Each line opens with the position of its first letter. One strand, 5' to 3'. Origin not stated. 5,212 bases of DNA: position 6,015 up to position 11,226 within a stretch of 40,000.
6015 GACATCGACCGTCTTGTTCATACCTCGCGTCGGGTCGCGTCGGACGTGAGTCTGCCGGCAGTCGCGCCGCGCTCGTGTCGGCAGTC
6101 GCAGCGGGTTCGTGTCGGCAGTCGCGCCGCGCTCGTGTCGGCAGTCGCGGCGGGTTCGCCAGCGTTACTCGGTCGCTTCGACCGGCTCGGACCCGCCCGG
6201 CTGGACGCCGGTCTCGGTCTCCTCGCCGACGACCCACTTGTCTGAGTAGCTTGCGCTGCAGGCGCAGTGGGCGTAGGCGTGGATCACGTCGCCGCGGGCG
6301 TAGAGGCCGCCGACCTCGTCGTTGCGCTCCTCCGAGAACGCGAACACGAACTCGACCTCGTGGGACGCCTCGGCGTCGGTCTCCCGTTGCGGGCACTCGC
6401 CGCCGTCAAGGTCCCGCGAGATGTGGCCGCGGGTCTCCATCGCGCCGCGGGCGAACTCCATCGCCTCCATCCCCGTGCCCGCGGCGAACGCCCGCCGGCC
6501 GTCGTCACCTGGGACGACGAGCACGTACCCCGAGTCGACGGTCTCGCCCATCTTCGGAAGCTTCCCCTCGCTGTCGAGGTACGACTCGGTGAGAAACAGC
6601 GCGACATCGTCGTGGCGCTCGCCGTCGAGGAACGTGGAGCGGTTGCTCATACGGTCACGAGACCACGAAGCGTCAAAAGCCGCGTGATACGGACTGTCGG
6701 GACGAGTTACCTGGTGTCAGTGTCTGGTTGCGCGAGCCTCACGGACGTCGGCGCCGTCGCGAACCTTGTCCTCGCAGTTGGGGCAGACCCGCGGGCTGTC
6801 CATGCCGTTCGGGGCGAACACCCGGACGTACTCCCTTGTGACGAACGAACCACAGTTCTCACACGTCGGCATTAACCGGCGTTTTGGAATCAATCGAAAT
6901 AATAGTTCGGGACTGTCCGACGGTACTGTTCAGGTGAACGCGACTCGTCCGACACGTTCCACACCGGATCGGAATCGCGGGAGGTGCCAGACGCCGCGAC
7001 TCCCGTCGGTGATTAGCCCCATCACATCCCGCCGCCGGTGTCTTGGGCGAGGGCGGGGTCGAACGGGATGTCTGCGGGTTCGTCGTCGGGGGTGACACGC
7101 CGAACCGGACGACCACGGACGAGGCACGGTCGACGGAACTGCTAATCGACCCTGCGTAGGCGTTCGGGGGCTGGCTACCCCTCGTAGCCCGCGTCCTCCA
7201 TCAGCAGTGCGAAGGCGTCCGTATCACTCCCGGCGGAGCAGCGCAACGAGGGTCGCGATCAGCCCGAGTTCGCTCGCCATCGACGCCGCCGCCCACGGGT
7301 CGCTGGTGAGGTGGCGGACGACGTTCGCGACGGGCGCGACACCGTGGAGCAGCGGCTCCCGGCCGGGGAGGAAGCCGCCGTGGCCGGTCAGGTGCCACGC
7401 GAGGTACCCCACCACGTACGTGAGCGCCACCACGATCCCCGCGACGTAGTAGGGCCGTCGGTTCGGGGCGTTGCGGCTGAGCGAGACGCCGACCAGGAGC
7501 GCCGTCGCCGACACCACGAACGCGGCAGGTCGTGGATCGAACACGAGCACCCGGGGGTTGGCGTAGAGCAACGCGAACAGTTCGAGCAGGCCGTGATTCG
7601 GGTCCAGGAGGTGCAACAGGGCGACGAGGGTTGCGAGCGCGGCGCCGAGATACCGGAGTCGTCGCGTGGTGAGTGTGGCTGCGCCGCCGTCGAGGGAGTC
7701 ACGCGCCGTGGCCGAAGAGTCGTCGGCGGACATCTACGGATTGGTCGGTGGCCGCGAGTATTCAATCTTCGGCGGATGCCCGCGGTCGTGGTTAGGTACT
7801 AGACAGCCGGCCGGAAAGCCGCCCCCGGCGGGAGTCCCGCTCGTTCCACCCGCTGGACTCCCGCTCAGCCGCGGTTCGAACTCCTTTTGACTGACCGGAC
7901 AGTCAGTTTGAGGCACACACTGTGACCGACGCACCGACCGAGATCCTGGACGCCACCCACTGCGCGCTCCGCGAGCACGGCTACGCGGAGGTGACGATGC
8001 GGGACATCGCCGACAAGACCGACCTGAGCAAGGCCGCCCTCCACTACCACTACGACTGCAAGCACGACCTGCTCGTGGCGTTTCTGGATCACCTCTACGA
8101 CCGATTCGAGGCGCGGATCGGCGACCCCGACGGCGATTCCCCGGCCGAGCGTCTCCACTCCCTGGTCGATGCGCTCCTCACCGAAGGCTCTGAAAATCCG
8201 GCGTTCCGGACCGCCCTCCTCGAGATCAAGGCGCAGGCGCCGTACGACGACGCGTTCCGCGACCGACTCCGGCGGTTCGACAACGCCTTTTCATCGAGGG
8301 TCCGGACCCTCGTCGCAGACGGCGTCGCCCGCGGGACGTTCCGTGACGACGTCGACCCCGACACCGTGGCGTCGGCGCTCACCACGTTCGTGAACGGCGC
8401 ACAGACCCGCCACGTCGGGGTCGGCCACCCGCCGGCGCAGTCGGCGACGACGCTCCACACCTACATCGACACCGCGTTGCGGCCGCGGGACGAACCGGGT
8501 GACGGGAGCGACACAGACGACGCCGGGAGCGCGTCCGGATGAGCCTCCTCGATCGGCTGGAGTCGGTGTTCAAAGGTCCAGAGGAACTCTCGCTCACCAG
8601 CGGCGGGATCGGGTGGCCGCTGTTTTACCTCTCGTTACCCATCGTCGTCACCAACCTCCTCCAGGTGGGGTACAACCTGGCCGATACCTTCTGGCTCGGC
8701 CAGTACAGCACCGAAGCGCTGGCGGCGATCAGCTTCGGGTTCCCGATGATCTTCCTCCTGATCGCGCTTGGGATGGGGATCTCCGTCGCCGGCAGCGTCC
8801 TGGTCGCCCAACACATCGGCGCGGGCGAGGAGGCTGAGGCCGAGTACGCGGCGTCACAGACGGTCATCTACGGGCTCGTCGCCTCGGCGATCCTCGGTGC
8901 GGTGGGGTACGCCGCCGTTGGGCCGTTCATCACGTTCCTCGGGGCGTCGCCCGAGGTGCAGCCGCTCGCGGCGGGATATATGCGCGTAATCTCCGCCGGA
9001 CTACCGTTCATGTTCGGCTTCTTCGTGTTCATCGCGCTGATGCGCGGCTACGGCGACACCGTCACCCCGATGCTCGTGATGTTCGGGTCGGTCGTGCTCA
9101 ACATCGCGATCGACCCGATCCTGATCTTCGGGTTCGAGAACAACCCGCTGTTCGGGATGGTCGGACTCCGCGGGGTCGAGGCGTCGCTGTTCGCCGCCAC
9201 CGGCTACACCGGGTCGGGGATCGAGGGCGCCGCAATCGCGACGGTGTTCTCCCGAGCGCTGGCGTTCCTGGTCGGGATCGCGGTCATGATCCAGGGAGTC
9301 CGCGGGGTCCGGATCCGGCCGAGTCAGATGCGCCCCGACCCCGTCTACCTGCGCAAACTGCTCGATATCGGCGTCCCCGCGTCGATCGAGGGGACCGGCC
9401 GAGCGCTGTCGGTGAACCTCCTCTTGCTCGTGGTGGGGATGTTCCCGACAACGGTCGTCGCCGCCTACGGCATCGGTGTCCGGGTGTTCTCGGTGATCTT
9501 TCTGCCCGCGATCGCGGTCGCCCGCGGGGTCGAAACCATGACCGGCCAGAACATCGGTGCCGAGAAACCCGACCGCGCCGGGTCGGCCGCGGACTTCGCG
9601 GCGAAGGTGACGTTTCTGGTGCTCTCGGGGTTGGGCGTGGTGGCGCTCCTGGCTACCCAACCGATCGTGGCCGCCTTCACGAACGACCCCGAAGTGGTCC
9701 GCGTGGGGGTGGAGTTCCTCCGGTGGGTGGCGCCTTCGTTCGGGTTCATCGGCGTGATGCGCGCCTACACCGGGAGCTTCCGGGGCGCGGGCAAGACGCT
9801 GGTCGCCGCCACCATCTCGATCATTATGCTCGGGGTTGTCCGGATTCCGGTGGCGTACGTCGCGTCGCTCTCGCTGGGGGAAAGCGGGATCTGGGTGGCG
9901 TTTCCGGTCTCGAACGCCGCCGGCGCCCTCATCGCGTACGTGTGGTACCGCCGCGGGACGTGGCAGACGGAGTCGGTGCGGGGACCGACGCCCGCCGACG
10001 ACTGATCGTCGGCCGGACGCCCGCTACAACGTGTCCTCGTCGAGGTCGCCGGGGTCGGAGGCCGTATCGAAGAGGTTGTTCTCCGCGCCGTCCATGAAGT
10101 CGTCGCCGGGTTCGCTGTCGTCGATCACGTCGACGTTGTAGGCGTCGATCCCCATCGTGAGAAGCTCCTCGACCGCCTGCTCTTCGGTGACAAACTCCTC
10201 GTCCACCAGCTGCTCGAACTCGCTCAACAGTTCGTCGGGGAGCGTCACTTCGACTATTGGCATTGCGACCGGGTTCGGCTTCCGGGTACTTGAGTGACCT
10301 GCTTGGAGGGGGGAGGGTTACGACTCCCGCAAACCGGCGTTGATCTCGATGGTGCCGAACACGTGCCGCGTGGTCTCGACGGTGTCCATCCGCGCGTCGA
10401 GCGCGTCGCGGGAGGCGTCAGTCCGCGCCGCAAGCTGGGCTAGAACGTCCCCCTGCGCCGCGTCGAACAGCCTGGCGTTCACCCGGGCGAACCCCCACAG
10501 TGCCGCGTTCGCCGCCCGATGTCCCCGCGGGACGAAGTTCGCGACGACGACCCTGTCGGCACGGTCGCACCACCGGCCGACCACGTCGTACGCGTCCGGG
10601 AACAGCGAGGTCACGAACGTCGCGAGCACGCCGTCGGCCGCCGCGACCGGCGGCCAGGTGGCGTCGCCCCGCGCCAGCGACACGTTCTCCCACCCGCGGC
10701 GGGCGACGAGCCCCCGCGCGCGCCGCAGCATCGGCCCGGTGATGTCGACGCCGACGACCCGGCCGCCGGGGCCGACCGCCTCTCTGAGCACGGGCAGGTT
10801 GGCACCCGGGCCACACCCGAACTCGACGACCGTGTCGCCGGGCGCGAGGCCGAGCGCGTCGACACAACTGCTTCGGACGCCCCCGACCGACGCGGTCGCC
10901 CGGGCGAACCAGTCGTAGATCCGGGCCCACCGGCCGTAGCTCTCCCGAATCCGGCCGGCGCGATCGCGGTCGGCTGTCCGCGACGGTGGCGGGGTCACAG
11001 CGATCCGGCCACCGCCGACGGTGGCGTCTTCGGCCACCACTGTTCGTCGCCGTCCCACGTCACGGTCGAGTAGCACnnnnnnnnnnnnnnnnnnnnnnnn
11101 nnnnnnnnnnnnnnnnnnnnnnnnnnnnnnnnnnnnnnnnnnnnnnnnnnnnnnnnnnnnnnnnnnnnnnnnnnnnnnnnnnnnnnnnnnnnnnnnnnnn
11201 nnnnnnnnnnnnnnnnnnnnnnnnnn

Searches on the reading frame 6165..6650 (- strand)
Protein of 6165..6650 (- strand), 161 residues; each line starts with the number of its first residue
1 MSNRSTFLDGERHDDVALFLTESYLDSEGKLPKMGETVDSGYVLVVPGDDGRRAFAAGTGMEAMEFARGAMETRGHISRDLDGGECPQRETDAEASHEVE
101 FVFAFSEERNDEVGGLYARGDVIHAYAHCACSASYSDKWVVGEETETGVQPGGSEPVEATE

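Call 98: search_protein_families(library=pfam, proteins=[window:6165-6650:-], max_evalue=0.001)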
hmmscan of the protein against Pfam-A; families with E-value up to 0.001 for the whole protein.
window:6165-6650:- (161 aa): 1 family
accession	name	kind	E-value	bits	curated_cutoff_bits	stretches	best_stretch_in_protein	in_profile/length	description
PF19123.5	DUF5807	-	5.3e-48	162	26.5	1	35-142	1-106/106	Family of unknown function (DUF5807)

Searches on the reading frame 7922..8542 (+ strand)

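Call 98: search_protein_families(library=pfam, proteins=[window:7922-8542:+], max_evalue=0.001)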
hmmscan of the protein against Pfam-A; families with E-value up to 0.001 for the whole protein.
window:7922-8542:+ (206 aa): 6 families
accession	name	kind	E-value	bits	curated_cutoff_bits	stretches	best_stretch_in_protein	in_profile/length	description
PF13977.11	TetR_C_6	-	1.1e-18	67.9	27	1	74-186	1-114/115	BetI-type transcriptional repressor, C-terminal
PF00440.29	TetR_N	-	4e-11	43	24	1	8-53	1-46/47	Bacterial regulatory proteins, tetR family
PF16859.10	TetR_C_11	-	2e-08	35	32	1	69-155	2-88/113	Tetracyclin repressor-like, C-terminal domain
PF16925.10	TetR_C_13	-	3.1e-08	34.4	27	1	75-163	2-92/109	Tetracyclin repressor-like, C-terminal domain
PF17932.6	TetR_C_24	-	1.3e-07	32.3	26.4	1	72-160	2-87/114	Tetracyclin repressor-like, C-terminal domain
PF17938.6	TetR_C_29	-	3.4e-05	24.4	26.2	1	74-152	1-79/119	Tetracyclin repressor-like, C-terminal domain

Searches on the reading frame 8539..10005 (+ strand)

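Call 98: search_protein_families(library=pfam, proteins=[window:8539-10005:+], max_evalue=0.001)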
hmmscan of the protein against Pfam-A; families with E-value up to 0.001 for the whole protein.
window:8539-10005:+ (488 aa): 1 family
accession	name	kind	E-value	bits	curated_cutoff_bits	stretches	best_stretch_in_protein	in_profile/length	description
PF01554.23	MatE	-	7.8e-62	208.2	24.9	2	34-194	1-161/161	MatE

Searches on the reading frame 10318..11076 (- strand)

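Call 98: search_protein_families(library=pfam, proteins=[window:10318-11076:-], max_evalue=0.001)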
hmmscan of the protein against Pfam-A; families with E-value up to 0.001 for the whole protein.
window:10318-11076:- (252 aa): 7 families
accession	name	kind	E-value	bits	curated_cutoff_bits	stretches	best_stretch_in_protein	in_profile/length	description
PF13649.12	Methyltransf_25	-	6.3e-11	43.3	27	1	83-161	1-79/97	Methyltransferase domain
PF13847.12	Methyltransf_31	-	1.1e-09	38.5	27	1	79-141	3-65/145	Methyltransferase domain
PF01135.25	PCMT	-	1e-08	35.7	20.3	1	60-153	54-149/210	Protein-L-isoaspartate(D-aspartate) O-methyltransferase (PCMT)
PF08242.18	Methyltransf_12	-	4.1e-08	34.3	30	1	84-166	1-85/98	Methyltransferase domain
PF08241.18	Methyltransf_11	-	8.8e-08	33.1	21.2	1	85-166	2-80/95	Methyltransferase domain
PF13489.12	Methyltransf_23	-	2e-05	24.8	27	1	77-171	20-106/164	Methyltransferase domain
PF01728.25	FtsJ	-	8.6e-05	23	24.1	1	74-141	15-77/181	FtsJ-like methyltransferase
